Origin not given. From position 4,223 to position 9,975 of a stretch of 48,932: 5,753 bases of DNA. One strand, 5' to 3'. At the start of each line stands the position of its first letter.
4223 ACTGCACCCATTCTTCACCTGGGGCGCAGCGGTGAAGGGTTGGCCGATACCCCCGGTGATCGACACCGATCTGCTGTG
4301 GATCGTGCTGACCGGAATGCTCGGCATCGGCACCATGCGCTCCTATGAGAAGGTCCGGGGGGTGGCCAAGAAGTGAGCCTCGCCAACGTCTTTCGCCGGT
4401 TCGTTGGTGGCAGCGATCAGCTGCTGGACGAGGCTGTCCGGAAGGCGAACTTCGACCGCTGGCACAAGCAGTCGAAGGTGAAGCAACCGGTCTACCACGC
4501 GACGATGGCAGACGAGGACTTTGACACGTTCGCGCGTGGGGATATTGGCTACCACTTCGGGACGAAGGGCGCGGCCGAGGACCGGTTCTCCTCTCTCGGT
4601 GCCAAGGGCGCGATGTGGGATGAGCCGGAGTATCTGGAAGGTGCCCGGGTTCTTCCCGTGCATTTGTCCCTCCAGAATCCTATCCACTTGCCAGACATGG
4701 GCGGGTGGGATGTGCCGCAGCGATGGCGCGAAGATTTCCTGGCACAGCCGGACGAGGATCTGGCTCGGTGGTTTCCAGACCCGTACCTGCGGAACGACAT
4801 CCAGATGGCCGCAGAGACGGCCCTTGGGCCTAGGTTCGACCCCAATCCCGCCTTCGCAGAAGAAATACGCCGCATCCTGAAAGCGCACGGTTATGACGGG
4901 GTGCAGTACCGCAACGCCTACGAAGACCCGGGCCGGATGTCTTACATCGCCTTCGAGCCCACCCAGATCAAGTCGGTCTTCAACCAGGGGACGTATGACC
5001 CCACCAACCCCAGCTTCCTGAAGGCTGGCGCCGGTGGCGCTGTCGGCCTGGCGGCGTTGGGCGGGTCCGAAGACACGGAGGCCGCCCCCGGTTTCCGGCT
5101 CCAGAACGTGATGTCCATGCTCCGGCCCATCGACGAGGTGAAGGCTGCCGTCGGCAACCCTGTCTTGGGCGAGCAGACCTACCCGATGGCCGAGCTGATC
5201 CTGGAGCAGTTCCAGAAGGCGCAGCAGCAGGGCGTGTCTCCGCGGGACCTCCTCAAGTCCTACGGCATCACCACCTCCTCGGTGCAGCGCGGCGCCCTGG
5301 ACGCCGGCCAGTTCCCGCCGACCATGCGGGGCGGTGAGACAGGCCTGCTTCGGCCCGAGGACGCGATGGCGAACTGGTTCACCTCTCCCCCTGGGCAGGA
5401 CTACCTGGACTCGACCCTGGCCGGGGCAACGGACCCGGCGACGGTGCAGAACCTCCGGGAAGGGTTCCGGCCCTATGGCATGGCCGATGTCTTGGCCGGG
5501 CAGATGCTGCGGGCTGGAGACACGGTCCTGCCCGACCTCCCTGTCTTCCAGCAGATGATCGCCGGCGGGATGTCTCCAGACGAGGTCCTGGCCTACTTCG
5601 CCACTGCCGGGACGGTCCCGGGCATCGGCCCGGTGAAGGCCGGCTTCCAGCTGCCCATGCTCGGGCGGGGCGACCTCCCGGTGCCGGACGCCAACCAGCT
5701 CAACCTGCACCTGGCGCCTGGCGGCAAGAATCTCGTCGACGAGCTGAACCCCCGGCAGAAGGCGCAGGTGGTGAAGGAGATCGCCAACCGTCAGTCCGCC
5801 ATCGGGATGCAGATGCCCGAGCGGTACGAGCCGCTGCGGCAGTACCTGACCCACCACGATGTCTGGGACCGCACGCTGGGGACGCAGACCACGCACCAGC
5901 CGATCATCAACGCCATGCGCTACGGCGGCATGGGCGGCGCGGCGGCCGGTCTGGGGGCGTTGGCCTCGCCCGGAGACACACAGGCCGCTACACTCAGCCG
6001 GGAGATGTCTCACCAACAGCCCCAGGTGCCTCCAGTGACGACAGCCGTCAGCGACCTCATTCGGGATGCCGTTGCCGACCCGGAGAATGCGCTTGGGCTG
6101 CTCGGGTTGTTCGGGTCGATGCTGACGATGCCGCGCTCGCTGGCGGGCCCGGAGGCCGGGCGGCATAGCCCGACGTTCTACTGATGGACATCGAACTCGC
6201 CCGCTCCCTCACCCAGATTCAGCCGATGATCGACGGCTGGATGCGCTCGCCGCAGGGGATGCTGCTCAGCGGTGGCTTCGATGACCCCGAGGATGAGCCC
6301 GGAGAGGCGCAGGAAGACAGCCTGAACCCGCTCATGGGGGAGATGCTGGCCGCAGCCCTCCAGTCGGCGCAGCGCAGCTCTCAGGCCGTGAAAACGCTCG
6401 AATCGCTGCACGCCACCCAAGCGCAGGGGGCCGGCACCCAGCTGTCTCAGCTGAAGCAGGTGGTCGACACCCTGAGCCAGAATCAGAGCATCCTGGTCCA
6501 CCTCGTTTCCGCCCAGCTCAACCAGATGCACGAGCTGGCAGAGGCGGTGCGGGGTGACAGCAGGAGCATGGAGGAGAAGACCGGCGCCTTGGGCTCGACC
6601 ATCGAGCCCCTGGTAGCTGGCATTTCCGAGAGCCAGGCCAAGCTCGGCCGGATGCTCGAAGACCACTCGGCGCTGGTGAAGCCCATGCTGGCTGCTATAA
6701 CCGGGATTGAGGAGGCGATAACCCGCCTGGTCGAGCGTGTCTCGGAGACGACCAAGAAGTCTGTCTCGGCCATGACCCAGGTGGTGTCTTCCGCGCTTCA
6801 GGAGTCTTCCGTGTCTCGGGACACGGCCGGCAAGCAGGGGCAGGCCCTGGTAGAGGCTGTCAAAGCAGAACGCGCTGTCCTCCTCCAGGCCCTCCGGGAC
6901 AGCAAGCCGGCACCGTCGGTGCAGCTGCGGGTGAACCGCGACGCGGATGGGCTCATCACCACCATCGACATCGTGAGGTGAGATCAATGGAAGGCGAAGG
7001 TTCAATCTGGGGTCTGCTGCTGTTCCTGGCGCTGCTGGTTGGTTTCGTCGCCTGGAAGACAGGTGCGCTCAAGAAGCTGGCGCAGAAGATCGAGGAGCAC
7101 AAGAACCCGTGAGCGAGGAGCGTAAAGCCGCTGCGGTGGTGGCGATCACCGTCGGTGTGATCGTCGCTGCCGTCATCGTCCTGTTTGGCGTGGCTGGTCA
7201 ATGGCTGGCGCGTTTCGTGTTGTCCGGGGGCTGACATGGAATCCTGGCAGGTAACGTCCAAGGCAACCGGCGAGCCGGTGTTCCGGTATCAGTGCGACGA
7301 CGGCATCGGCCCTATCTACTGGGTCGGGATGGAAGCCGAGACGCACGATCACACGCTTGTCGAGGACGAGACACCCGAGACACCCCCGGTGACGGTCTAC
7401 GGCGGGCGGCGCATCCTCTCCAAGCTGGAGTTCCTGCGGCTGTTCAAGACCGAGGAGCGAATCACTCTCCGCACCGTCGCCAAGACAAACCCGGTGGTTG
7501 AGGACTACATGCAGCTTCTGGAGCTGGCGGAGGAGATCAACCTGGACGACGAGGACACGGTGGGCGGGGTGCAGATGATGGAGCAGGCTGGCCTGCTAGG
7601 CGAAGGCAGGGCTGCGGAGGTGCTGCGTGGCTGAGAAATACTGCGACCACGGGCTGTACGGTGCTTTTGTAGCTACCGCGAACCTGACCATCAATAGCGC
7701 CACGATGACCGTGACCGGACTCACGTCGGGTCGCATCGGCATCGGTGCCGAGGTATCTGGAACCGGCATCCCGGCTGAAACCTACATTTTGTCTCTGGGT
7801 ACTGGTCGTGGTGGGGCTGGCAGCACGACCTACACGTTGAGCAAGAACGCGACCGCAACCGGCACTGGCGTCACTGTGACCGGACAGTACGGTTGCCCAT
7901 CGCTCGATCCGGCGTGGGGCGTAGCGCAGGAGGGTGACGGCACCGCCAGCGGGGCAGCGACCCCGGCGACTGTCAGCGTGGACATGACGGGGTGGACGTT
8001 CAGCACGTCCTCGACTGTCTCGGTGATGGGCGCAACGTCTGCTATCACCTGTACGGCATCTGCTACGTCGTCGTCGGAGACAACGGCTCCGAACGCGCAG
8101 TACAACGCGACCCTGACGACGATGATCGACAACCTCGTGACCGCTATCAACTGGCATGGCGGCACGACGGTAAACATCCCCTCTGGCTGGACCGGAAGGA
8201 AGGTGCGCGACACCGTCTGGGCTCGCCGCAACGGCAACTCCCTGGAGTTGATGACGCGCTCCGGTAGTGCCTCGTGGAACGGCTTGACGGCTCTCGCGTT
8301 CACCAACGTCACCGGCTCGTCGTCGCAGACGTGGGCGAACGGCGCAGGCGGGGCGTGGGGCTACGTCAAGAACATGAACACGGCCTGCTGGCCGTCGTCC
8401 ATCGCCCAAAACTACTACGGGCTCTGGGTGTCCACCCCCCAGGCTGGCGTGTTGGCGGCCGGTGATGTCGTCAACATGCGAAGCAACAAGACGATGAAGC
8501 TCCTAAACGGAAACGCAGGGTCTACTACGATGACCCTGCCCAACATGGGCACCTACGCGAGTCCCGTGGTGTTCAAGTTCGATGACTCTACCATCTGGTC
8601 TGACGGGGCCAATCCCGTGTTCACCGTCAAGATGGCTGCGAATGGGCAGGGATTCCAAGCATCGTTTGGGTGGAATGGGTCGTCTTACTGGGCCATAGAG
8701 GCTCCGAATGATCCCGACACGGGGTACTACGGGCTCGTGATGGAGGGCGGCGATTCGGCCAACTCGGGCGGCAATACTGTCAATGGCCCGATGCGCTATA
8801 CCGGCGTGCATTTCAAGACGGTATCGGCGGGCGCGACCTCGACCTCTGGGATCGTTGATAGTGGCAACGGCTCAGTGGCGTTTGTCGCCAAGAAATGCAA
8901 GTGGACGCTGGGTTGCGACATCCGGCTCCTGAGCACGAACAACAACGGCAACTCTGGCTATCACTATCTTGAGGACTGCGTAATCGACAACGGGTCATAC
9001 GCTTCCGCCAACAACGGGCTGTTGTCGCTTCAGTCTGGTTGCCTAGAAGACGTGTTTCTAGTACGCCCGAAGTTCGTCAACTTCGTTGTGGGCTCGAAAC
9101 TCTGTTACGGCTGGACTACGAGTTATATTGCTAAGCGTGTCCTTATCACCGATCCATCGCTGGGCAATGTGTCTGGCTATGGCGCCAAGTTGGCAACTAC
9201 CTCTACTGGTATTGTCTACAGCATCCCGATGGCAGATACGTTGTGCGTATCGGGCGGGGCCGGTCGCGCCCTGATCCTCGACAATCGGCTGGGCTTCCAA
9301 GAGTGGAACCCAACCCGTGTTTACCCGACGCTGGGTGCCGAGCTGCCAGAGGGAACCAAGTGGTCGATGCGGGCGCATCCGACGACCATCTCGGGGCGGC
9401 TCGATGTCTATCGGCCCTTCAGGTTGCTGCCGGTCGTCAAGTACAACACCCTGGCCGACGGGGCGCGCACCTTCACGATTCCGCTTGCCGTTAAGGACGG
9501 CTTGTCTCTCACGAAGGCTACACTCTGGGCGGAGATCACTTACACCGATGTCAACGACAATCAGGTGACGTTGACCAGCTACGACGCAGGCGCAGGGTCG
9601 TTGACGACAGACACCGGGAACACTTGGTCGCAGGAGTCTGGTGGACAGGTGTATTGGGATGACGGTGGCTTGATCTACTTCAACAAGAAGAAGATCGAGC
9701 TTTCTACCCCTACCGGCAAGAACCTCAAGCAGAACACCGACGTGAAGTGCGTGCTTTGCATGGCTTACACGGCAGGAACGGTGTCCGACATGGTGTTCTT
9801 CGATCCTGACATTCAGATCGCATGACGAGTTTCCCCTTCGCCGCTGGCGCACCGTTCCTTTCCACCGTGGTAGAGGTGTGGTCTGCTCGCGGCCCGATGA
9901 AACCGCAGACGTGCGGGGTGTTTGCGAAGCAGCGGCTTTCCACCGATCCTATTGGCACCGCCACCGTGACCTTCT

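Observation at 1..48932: Hexamer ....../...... is roughly 7-fold over-represented genome-wide, against codon preference and in a patchy pattern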

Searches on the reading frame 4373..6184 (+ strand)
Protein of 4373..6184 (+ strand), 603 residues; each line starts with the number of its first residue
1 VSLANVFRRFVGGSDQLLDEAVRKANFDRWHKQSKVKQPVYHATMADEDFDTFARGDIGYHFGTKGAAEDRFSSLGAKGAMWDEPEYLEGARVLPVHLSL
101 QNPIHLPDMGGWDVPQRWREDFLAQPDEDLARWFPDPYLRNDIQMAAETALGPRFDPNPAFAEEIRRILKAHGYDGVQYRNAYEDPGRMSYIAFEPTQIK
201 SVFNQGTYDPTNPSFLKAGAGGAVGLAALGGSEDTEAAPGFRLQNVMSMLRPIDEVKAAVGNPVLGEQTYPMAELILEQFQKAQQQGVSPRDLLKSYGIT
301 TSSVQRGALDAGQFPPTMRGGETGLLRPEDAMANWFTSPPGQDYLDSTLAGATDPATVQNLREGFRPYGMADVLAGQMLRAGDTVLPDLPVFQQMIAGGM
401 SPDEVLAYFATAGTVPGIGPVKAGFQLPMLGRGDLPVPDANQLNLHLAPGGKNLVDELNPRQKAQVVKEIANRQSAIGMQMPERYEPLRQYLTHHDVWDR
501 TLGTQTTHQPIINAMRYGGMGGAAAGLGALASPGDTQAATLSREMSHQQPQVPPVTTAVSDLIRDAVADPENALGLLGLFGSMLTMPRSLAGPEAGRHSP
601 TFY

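Call 8: search_protein_families(library=phrogs, proteins=[window:4373-6184:+], max_evalue=0.001)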
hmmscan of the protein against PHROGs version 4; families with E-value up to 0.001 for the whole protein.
window:4373-6184:+ (603 aa): 1 family
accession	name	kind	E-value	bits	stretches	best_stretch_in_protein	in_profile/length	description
phrog_21376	-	unknown function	1.2e-18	67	1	19-213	523-683/1664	-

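Call 26: search_protein_families(library=pfam, proteins=[window:4373-6184:+], max_evalue=0.01)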
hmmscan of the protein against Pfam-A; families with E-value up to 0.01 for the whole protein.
window:4373-6184:+ (603 aa): 1 family
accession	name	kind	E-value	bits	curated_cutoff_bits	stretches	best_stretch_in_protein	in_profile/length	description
PF18760.7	ART-PolyVal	-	7.1e-08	33.8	31.2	1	39-204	8-135/140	ADP-Ribosyltransferase in polyvalent proteins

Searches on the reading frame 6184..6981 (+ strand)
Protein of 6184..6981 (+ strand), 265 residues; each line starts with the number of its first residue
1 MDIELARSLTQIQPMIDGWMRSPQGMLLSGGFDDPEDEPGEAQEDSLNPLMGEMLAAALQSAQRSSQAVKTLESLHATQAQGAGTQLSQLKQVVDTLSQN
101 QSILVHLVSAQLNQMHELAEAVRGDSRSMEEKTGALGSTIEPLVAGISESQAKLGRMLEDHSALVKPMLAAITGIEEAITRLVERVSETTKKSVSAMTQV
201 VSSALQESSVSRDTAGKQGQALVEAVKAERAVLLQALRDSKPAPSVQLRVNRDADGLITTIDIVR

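Call 8: search_protein_families(library=phrogs, proteins=[window:6184-6981:+], max_evalue=0.001)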
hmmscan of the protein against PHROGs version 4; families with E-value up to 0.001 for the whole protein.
window:6184-6981:+ (265 aa): 0 families

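Call 72: search_protein_families(library=pfam, proteins=[window:6184-6981:+], max_evalue=0.01)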
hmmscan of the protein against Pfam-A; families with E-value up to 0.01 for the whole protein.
window:6184-6981:+ (265 aa): 1 family
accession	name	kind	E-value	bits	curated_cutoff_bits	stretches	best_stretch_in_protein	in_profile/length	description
PF04513.17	Baculo_PEP_C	-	0.0037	17.8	38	1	82-201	10-130/140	Baculovirus polyhedron envelope protein, PEP, C terminus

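Call 97: search_protein_families(library=ncbifam, proteins=[window:6184-6981:+], max_evalue=0.01)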
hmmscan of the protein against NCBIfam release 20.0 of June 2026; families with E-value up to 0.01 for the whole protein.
window:6184-6981:+ (265 aa): 0 families

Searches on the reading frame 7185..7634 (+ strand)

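Call 8: search_protein_families(library=phrogs, proteins=[window:7185-7634:+], max_evalue=0.001)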
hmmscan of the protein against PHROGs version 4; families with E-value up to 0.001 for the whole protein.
window:7185-7634:+ (149 aa): 1 family
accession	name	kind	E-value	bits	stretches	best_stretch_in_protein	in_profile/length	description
phrog_25252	-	unknown function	1.7e-06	29.4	1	78-148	59-129/138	-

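Call 72: search_protein_families(library=pfam, proteins=[window:7185-7634:+], max_evalue=0.01)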
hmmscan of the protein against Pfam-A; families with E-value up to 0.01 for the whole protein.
window:7185-7634:+ (149 aa): 0 families

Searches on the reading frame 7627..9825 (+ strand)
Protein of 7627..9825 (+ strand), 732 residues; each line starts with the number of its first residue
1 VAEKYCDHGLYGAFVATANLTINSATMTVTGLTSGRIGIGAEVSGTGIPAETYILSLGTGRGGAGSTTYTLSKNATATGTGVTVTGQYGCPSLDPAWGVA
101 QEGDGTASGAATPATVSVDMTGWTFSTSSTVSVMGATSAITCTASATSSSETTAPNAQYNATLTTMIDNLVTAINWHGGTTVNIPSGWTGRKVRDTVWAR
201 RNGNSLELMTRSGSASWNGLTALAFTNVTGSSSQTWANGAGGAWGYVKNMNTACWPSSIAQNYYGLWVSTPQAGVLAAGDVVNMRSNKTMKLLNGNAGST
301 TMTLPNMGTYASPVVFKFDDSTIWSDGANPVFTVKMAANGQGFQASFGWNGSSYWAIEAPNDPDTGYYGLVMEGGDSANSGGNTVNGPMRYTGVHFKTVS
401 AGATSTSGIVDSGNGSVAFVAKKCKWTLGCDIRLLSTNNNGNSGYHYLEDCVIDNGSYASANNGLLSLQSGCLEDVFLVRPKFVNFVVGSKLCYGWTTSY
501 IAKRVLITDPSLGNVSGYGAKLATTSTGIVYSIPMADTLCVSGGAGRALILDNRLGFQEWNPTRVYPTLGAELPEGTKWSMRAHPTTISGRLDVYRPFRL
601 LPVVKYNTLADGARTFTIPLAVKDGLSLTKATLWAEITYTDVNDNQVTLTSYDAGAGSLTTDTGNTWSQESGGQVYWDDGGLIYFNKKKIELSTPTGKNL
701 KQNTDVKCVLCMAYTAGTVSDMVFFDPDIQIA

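Call 8: search_protein_families(library=phrogs, proteins=[window:7627-9825:+], max_evalue=0.001)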
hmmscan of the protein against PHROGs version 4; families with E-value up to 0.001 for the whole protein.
window:7627-9825:+ (732 aa): 1 family
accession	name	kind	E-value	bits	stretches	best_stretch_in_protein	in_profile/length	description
phrog_21413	-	unknown function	0.00078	19.2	1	20-86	403-467/595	-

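Call 26: search_protein_families(library=pfam, proteins=[window:7627-9825:+], max_evalue=0.01)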
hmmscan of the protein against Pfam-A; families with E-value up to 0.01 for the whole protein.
window:7627-9825:+ (732 aa): 0 families

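Call 97: search_protein_families(library=ncbifam, proteins=[window:7627-9825:+], max_evalue=0.01)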
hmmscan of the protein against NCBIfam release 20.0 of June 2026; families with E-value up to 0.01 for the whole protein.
window:7627-9825:+ (732 aa): 0 families
